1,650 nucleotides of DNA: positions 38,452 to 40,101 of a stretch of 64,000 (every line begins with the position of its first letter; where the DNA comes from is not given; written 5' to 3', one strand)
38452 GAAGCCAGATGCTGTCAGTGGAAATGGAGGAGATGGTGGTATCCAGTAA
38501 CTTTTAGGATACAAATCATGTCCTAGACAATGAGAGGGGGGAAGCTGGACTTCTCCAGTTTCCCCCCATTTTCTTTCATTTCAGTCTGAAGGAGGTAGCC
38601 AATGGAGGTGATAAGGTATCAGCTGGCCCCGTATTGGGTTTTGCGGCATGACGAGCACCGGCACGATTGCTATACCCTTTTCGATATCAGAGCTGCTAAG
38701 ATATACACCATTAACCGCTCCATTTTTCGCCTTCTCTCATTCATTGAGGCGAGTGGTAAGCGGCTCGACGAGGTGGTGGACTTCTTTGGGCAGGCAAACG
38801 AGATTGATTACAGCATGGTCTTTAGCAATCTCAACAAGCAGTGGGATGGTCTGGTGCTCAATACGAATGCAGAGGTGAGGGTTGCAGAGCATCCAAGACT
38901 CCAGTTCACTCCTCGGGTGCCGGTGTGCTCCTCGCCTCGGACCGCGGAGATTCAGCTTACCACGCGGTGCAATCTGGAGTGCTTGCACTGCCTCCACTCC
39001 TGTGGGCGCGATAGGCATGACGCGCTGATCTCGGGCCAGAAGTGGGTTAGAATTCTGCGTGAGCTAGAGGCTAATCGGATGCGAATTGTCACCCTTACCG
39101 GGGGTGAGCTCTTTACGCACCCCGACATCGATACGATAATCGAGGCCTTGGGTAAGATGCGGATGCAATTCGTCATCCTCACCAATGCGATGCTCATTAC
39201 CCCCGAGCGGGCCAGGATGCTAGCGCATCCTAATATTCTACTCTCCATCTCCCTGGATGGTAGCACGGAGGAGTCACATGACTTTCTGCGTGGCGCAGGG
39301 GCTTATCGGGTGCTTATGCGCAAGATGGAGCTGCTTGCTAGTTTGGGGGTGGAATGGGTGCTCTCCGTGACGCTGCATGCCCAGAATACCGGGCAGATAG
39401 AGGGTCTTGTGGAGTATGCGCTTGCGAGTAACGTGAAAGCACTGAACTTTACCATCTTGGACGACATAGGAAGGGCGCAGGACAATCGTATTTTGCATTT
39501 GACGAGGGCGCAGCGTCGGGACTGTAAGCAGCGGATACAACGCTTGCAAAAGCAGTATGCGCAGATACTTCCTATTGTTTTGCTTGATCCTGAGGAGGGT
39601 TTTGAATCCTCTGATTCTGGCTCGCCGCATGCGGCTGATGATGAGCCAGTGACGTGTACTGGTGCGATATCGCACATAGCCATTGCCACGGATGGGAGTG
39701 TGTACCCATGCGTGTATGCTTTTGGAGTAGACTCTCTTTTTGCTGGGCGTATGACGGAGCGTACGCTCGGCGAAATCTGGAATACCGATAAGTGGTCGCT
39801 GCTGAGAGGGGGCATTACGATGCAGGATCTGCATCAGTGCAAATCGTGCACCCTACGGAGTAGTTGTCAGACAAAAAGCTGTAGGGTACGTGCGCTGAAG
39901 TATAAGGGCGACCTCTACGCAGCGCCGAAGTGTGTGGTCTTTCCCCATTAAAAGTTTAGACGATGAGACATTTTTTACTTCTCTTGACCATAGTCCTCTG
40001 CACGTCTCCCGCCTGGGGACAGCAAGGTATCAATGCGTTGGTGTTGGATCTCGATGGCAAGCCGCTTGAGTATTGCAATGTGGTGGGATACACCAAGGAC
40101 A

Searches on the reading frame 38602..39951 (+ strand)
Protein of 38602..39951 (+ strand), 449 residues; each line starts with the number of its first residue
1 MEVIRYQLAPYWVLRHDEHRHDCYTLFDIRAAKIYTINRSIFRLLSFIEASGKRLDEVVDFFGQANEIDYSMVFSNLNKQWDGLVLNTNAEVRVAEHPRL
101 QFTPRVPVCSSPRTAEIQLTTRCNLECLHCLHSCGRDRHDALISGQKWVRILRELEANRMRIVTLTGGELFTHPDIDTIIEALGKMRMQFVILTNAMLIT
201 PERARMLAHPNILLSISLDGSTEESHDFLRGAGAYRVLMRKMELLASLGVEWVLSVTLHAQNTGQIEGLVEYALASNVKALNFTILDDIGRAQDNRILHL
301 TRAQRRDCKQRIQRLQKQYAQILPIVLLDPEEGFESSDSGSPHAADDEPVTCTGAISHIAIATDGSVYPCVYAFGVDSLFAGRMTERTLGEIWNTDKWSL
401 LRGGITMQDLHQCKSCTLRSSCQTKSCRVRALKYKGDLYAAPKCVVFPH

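Call 3: search_protein_families(library=pfam, proteins=[window:38602-39951:+], max_evalue=0.01)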
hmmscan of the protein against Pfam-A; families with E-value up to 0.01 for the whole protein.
window:38602-39951:+ (449 aa): 3 families
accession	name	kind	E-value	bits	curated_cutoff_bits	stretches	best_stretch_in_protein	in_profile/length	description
PF04055.27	Radical_SAM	-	1e-18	68.5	29.5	1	117-272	1-165/166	Radical SAM superfamily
PF13186.11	SPASM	-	2.4e-09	37.8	21.5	1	352-417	1-67/67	Iron-sulfur cluster-binding domain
PF13353.11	Fer4_12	-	0.0006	20.6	22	1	121-198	13-88/137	4Fe-4S single cluster domain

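Call 4: search_protein_families(library=ncbifam, proteins=[window:38602-39951:+], max_evalue=0.01)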
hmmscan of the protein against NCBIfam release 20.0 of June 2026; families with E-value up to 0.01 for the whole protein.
window:38602-39951:+ (449 aa): 69 families (the best 25 are shown)
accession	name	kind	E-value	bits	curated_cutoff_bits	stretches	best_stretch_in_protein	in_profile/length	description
TIGR04250.1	SCM_rSAM_ScmE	equivalog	1.1e-35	123.2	400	1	111-429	1-329/358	SynChlorMet cassette radical SAM/SPASM protein ScmE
TIGR03962.1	mycofact_rSAM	equivalog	2.4e-32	112.5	265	1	116-431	15-318/339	mycofactocin radical SAM maturase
NF050035.1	rSAM_WgK_link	exception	4.7e-31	108.1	650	2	110-299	6-197/367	radical SAM/SPASM peptide maturase WgkB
TIGR04545.1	rSAM_ahbD_hemeb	equivalog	3.7e-29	102.2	500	1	118-445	5-336/339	heme b synthase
TIGR02109.1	PQQ_syn_pqqE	equivalog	4e-29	101.7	381.35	1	111-446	5-332/358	pyrroloquinoline quinone biosynthesis protein PqqE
TIGR04055.1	rSAM_NirJ2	equivalog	2.7e-28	99.5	500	1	120-444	7-321/326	putative heme d1 biosynthesis radical SAM protein NirJ2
TIGR04133.1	rSAM_w_lipo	hypoth_equivalog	2.5e-25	89.2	425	1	119-430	30-335/350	TIGR04133 family radical SAM/SPASM protein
NF045574.1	sacti_mat_StsB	exception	3.6e-25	88.7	625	1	117-438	100-406/466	StsB family radical SAM/SPASM domain sactipeptide maturase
TIGR04251.1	SCM_rSAM_ScmF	equivalog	3.8e-25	89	400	1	118-292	9-188/353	SynChlorMet cassette radical SAM/SPASM protein ScmF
TIGR04347.1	pseudo_SAM_Halo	equivalog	4.6e-25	88.7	525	2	118-319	43-245/390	TIGR04347 family pseudo-SAM/SPASM protein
TIGR04403.1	rSAM_skfB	equivalog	7.1e-23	81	300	1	112-395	103-369/402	sporulation killing factor system radical SAM maturase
TIGR04053.2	TIGR04053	equivalog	1.4e-22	80.5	395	1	118-320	13-218/366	TIGR04053 family radical SAM/SPASM domain-containing protein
TIGR04051.1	rSAM_NirJ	equivalog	5.2e-22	78.3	515.45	1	119-310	8-200/354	heme d1 biosynthesis radical SAM protein NirJ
TIGR04163.1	rSAM_cobopep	equivalog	1.9e-20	73.1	375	2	112-281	63-243/428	peptide-modifying radical SAM enzyme CbpB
TIGR04546.1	rSAM_ahbC_deAc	equivalog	5.5e-20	71.5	650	1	118-303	44-230/390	12,18-didecarboxysiroheme deacetylase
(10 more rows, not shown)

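Call 10: find_homologous_proteins(query=window:38602-39948:+, max_evalue=1e-20)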
Query window:38602-39948:+ (449 aa): 19 proteins with E <= 1e-20 among 5280 candidates.
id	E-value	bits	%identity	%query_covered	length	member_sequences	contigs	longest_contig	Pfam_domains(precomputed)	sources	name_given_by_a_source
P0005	7.6e-293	989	95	100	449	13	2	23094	PF13186.12,PF04055.28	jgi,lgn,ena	-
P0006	3.3e-279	944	92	100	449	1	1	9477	PF13186.12,PF04055.28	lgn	-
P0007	4.4e-238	808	78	100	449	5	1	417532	PF13186.12,PF04055.28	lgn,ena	-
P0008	1.2e-162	560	55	98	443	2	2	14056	PF13186.12,PF04055.28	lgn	-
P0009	4.5e-162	558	54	98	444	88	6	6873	PF13186.12,PF04055.28,PF13353.12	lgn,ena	-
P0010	7.2e-156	537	51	98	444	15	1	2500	PF13186.12,PF04055.28,PF13353.12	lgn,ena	-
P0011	3.2e-123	430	44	98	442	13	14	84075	PF13186.12,PF04055.28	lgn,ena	-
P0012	1.0e-94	336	37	98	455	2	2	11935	PF13186.12,PF04055.28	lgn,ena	-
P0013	5.5e-71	258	31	98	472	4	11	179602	PF13186.12,PF04055.28,PF13353.12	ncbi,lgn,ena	-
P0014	2.4e-65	239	32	98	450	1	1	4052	PF13186.12,PF04055.28,PF13353.12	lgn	-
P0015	3.5e-43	166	33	60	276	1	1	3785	PF13186.12,PF04055.28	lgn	-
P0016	1.0e-39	155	26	97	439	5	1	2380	PF13186.12,PF04055.28,PF13353.12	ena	-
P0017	2.8e-36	143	25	98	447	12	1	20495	PF13186.12,PF04055.28,PF13353.12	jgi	-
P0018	2.0e-35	140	27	98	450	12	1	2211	PF13186.12,PF04055.28,PF13353.12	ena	-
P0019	1.4e-34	138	29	72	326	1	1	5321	PF13186.12,PF04055.28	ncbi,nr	ncbi:radical SAM protein, partial [Candidatus Bathyarchaeota archaeon]|nr:radical SAM protein [Candi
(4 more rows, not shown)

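Call 11: find_encoding_contigs(protein=P0007, flank=10000, max_places=3)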
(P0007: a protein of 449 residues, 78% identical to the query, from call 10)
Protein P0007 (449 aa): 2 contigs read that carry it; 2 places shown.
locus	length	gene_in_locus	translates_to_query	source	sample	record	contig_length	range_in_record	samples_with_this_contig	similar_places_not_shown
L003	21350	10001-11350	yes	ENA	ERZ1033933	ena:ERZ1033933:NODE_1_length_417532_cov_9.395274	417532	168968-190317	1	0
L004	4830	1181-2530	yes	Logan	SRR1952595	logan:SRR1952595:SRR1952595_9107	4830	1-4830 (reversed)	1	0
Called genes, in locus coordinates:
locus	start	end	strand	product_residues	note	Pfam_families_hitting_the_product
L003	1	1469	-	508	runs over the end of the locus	-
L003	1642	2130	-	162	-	-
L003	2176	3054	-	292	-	PF01066:CDP-OH_P_transf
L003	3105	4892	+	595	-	PF00009:GTP_EFTU, PF00071:Ras (weak), PF03144:GTP_EFTU_D2, PF22042:EF-G_D2 (weak), PF00679:EFG_C, PF06421:LepA_C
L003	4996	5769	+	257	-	-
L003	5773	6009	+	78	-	-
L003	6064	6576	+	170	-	PF02631:RecX_HTH2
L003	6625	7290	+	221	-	PF00834:Ribul_P_3_epim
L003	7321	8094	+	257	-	PF04055:Radical_SAM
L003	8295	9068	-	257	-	PF00196:GerE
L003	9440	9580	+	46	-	-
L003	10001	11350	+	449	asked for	PF04055:Radical_SAM, PF13186:SPASM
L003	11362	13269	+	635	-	PF13620:CarboxypepD_reg (weak), PF00593:TonB_dep_Rec_b-barrel (weak), PF14905:OMP_b-brl_3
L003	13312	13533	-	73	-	-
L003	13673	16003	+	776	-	PF13620:CarboxypepD_reg (weak), PF14905:OMP_b-brl_3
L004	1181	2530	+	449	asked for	PF04055:Radical_SAM, PF13186:SPASM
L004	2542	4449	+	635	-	PF13620:CarboxypepD_reg (weak), PF00593:TonB_dep_Rec_b-barrel (weak), PF14905:OMP_b-brl_3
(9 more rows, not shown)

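Call 12: find_encoding_contigs(protein=P0008, flank=10000, max_places=3)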
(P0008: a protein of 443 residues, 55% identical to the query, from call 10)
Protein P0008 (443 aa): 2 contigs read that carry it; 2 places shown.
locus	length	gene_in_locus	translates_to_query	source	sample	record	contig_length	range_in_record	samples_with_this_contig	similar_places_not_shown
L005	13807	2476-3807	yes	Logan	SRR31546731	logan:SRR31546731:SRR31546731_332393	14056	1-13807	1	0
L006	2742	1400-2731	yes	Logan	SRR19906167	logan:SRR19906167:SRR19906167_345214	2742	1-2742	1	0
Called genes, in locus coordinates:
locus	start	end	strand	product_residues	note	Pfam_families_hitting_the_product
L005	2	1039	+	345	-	?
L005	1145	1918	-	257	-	PF00196:GerE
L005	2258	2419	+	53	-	-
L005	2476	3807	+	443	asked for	PF04055:Radical_SAM, PF13186:SPASM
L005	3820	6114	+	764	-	PF13620:CarboxypepD_reg (weak), PF13715:CarbopepD_reg_2 (weak), PF14905:OMP_b-brl_3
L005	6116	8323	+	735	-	PF03412:Peptidase_C39, PF00664:ABC_membrane, PF02463:SMC_N (faint), PF00005:ABC_tran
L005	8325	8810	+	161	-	-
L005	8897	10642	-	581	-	PF13292:DXP_synthase_N, PF02775:TPP_enzyme_C (weak), PF02779:Transket_pyr, PF02780:Transketolase_C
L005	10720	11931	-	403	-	PF17767:NAPRTase_N, PF04095:NAPRTase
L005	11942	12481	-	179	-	PF00857:Isochorismatase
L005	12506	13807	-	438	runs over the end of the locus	PF02737:3HCDH_N (faint), PF03721:UDPG_MGDP_dh_N, PF00984:UDPG_MGDP_dh, PF03720:UDPG_MGDP_dh_C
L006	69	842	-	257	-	PF00196:GerE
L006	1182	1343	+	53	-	-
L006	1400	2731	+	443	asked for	PF04055:Radical_SAM, PF13186:SPASM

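Call 13: find_encoding_contigs(protein=P0011, flank=10000, max_places=4)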
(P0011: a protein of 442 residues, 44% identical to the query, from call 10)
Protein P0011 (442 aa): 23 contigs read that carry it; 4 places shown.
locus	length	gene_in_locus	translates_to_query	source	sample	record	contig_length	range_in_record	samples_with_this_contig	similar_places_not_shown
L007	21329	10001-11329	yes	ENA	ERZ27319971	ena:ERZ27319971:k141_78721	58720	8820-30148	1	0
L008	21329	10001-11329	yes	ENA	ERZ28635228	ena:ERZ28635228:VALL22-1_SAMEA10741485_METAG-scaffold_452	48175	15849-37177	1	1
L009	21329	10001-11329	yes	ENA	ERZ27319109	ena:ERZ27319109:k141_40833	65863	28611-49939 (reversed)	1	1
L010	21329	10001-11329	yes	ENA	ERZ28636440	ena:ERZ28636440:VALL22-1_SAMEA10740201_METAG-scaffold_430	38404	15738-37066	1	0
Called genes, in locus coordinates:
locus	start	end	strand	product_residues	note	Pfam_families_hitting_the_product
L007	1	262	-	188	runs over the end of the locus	PF01613:Flavin_Reduct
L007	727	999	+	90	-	PF00216:Bac_DNA_binding, PF18291:HU-HIG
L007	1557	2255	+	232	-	PF00072:Response_reg, PF04397:LytTR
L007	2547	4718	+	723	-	PF00933:Glyco_hydro_3, PF01915:Glyco_hydro_3_C (weak), PF00144:Beta-lactamase (weak)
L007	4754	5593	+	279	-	PF00144:Beta-lactamase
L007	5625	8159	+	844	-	PF17764:PriA_3primeBD, PF00270:DEAD, PF04851:ResIII, PF18319:Zn_ribbon_PriA, PF00271:Helicase_C (weak), PF18074:PriA_C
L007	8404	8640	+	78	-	-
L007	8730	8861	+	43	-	-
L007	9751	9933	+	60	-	-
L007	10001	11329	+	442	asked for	PF04055:Radical_SAM, PF13186:SPASM (weak)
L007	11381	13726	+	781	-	PF13620:CarboxypepD_reg, PF13715:CarbopepD_reg_2 (weak), PF14905:OMP_b-brl_3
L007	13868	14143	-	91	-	PF05016:ParE_toxin, PF06769:YoeB_toxin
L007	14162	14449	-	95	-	-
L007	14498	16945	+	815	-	PF13620:CarboxypepD_reg, PF13715:CarbopepD_reg_2 (faint), PF14905:OMP_b-brl_3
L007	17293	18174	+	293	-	PF00698:Acyl_transf_1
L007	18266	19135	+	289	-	PF00483:NTP_transferase, PF12804:NTP_transf_3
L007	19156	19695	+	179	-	PF00908:dTDP_sugar_isom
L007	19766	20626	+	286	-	PF01370:Epimerase, PF04321:RmlD_sub_bind, PF16363:GDP_Man_Dehyd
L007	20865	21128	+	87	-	PF01197:Ribosomal_L31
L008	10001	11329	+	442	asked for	PF04055:Radical_SAM, PF13186:SPASM (weak)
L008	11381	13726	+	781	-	PF13620:CarboxypepD_reg, PF13715:CarbopepD_reg_2 (weak), PF14905:OMP_b-brl_3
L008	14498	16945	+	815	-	PF13620:CarboxypepD_reg, PF13715:CarbopepD_reg_2 (faint), PF14905:OMP_b-brl_3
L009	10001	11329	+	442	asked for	PF04055:Radical_SAM, PF13186:SPASM (weak)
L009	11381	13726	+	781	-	PF13620:CarboxypepD_reg, PF13715:CarbopepD_reg_2 (weak), PF14905:OMP_b-brl_3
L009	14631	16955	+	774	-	PF13620:CarboxypepD_reg, PF13715:CarbopepD_reg_2 (weak), PF14905:OMP_b-brl_3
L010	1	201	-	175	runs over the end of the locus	PF01613:Flavin_Reduct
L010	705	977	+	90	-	PF00216:Bac_DNA_binding, PF18291:HU-HIG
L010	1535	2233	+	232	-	PF00072:Response_reg, PF04397:LytTR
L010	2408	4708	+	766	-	-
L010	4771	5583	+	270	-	PF00144:Beta-lactamase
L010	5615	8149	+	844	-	PF17764:PriA_3primeBD, PF00270:DEAD, PF04851:ResIII, PF18319:Zn_ribbon_PriA, PF00271:Helicase_C (weak), PF18074:PriA_C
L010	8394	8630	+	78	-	-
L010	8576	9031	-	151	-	-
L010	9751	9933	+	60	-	-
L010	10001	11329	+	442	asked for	PF04055:Radical_SAM, PF13186:SPASM (weak)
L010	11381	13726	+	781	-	PF13620:CarboxypepD_reg, PF13715:CarbopepD_reg_2 (weak), PF14905:OMP_b-brl_3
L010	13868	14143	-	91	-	PF05016:ParE_toxin, PF06769:YoeB_toxin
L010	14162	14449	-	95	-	-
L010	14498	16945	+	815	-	PF13620:CarboxypepD_reg, PF13715:CarbopepD_reg_2 (faint), PF14905:OMP_b-brl_3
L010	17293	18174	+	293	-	PF00698:Acyl_transf_1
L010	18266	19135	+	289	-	PF00483:NTP_transferase, PF12804:NTP_transf_3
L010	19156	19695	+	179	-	PF00908:dTDP_sugar_isom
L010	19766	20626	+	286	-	PF01370:Epimerase, PF04321:RmlD_sub_bind, PF16363:GDP_Man_Dehyd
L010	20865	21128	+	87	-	PF01197:Ribosomal_L31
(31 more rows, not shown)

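Call 16: find_encoding_contigs(protein=P0012, flank=8000, max_places=2)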
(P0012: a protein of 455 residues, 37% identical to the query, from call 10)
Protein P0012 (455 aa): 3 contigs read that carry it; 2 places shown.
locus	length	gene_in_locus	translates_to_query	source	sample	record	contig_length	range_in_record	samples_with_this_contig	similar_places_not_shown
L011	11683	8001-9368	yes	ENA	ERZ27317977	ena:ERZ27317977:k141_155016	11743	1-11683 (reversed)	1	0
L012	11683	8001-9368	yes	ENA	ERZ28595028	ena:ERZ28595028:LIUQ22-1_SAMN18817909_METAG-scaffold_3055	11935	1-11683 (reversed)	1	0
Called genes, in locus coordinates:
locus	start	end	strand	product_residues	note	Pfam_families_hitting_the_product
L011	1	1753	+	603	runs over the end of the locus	?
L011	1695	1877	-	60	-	-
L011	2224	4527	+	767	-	PF13620:CarboxypepD_reg (faint), PF00593:TonB_dep_Rec_b-barrel (weak), PF14905:OMP_b-brl_3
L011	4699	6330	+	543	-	-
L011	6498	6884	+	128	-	-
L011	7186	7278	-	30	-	-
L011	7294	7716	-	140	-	-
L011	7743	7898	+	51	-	-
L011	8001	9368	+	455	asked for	PF04055:Radical_SAM, PF13186:SPASM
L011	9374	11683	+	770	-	?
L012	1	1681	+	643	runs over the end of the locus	?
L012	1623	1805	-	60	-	-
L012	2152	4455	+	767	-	PF13620:CarboxypepD_reg (faint), PF00593:TonB_dep_Rec_b-barrel (weak), PF14905:OMP_b-brl_3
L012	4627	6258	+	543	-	-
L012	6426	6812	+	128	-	-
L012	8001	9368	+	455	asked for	PF04055:Radical_SAM, PF13186:SPASM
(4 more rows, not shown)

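Call 17: find_encoding_contigs(protein=P0013, flank=8000, max_places=3)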
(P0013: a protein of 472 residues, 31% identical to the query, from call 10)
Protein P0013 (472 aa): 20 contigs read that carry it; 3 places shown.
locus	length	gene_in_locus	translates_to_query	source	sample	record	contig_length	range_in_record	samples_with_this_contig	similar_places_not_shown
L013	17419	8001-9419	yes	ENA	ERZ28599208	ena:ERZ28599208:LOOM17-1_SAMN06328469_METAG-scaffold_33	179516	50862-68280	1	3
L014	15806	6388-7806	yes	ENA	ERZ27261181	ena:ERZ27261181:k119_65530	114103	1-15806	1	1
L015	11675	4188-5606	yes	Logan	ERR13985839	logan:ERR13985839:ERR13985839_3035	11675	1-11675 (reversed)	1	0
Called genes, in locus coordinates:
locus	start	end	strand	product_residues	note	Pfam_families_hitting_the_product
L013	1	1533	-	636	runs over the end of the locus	PF00012:HSP70, PF06723:MreB_Mbl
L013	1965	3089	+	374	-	PF01594:AI-2E_transport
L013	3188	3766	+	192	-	PF01300:Sua5_yciO_yrdC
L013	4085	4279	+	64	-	-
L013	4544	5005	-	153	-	PF01797:Y1_Tnp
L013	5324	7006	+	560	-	-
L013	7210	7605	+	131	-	-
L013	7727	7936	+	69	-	-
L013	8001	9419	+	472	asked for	PF04055:Radical_SAM, PF13353:Fer4_12, PF13186:SPASM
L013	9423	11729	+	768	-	PF13620:CarboxypepD_reg (weak), PF13715:CarbopepD_reg_2, PF14905:OMP_b-brl_3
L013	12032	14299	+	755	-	PF03412:Peptidase_C39, PF00664:ABC_membrane, PF00005:ABC_tran, PF02463:SMC_N (faint)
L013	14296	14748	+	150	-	-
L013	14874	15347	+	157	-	PF00583:Acetyltransf_1, PF13508:Acetyltransf_7 (weak)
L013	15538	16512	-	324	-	PF13201:PCMD (weak)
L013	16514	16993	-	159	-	-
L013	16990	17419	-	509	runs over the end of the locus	-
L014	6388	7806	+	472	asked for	PF04055:Radical_SAM, PF13353:Fer4_12, PF13186:SPASM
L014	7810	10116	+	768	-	PF13620:CarboxypepD_reg (weak), PF13715:CarbopepD_reg_2, PF14905:OMP_b-brl_3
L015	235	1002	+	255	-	PF13620:CarboxypepD_reg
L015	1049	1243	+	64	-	-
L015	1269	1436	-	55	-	-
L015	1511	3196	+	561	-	PF13428:TPR_14 (faint)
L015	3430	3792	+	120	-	-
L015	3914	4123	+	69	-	-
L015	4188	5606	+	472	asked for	PF04055:Radical_SAM, PF13353:Fer4_12, PF13186:SPASM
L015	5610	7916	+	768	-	PF13620:CarboxypepD_reg (weak), PF13715:CarbopepD_reg_2, PF14905:OMP_b-brl_3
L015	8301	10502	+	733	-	PF03412:Peptidase_C39, PF00664:ABC_membrane, PF00005:ABC_tran, PF02463:SMC_N (faint)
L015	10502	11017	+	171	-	-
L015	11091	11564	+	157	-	PF00583:Acetyltransf_1, PF13508:Acetyltransf_7 (weak)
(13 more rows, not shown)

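Call 18: find_encoding_contigs(protein=P0009, flank=8000, max_places=3)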
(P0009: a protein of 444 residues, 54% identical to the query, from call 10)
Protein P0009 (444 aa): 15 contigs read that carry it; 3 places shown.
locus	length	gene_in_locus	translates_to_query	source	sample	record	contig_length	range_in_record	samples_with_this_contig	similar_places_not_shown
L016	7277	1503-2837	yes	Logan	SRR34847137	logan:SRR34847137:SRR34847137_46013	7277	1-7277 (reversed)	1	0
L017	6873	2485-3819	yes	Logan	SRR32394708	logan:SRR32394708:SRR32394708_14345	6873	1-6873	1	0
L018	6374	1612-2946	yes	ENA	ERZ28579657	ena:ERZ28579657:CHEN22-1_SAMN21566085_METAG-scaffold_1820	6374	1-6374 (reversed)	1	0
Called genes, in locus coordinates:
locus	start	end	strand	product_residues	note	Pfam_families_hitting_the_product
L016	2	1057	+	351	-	?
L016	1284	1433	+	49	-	-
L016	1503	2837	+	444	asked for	PF13353:Fer4_12 (weak), PF04055:Radical_SAM, PF13186:SPASM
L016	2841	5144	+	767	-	PF13715:CarbopepD_reg_2 (weak), PF14905:OMP_b-brl_3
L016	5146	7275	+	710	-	?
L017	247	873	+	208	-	PF00440:TetR_N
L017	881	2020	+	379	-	PF08541:ACP_syn_III_C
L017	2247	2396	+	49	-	-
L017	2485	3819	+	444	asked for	PF13353:Fer4_12 (weak), PF04055:Radical_SAM, PF13186:SPASM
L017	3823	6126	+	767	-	PF13715:CarbopepD_reg_2 (weak), PF14905:OMP_b-brl_3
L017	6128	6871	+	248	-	?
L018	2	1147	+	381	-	?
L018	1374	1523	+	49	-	-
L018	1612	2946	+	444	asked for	PF13353:Fer4_12 (weak), PF04055:Radical_SAM, PF13186:SPASM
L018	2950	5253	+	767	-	PF13715:CarbopepD_reg_2 (weak), PF14905:OMP_b-brl_3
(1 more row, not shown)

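Call 21: find_related_loci(query=A1, collection=genome_contigs, flank=10000)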
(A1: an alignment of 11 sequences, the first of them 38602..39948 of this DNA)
Query A1 (449 aa) in genome_contigs; peptide patterns used: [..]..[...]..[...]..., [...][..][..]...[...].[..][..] (x = any residue, [..] = any of these).
396 stretches matched a pattern; 251 encode a relative of the query (tblastn E <= 1e-3); the best 80 are kept; 80 distinct loci.
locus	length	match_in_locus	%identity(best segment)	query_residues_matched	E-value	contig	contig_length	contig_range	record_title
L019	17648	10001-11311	55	6-446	3e-170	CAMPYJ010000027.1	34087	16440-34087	MAG TPA_asm: uncultured Prevotella sp. isolate SRR16916878_bin.1_metaWRAP_v1.3_MAG genome assembly, contig: ERZ11466571.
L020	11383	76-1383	54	6-445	1e-167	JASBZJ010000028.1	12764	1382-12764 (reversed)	MAG: Porphyromonas sp. isolate bin-10 c_000000005442, whole genome shotgun sequence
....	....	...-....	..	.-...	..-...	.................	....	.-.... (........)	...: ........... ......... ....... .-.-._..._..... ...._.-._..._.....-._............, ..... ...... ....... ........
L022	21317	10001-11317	29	5-443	2e-69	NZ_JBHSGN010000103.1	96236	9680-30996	Dysgonomonas termitidis strain CCUG 66188 GCM70023304_137, whole genome shotgun sequence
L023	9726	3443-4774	32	12-442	6e-68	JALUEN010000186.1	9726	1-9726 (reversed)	MAG: bacterium isolate S143_metabat1_scaf2bin.054 S143_NODE_5031_length_9726_cov_1.205751, whole genome shotgun sequence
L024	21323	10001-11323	28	8-446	2e-63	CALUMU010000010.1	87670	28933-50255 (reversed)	MAG: Candidatus Amulumruptor caecigallinarius isolate BRZ_DV__bin70 genome assembly, contig: BRZ_DV__NODE_344_length_876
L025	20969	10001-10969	25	96-449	2e-22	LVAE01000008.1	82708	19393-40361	MAG: Fibrobacterales bacterium Fibro_02 Fibro_02_contig_3512, whole genome shotgun sequence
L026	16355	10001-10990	25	99-440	3e-22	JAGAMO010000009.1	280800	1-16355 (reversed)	MAG: Clostridia bacterium isolate RGIG8579 Water_deer_Cecum-3__c104653, whole genome shotgun sequence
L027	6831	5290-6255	24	117-446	3e-22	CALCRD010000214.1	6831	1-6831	MAG TPA_asm: uncultured Bacillus sp. isolate SRR1561991_bin.107_CONCOCT_v1.1_MAG genome assembly, contig: ERZ724030.8209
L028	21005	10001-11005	23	112-444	8e-22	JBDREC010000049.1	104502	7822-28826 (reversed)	MAG: Pseudomonadota bacterium isolate MEGAHIT-group-1.295 k141_1163655, whole genome shotgun sequence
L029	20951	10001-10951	26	105-427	1e-21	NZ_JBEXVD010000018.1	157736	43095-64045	Streptomyces sp. NPDC005963 NPDC005963_279_F9.ctg-0018, whole genome shotgun sequence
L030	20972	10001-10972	26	111-443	7e-21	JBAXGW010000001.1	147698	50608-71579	MAG: Bacteroidota bacterium isolate ELA307 MAG307_1, whole genome shotgun sequence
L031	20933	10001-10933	25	113-427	2e-20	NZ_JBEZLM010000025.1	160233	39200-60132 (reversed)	Streptomyces sp. NPDC048290 NPDC048290_149_B10.ctg-0025, whole genome shotgun sequence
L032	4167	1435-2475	26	74-443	5e-20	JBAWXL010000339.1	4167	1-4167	MAG: Bacteroidota bacterium isolate ELA062 MAG062_339, whole genome shotgun sequence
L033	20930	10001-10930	25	113-427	1e-19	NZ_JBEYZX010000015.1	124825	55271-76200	Streptomyces sp. NPDC046203 NPDC046203_38_E9.ctg-0015, whole genome shotgun sequence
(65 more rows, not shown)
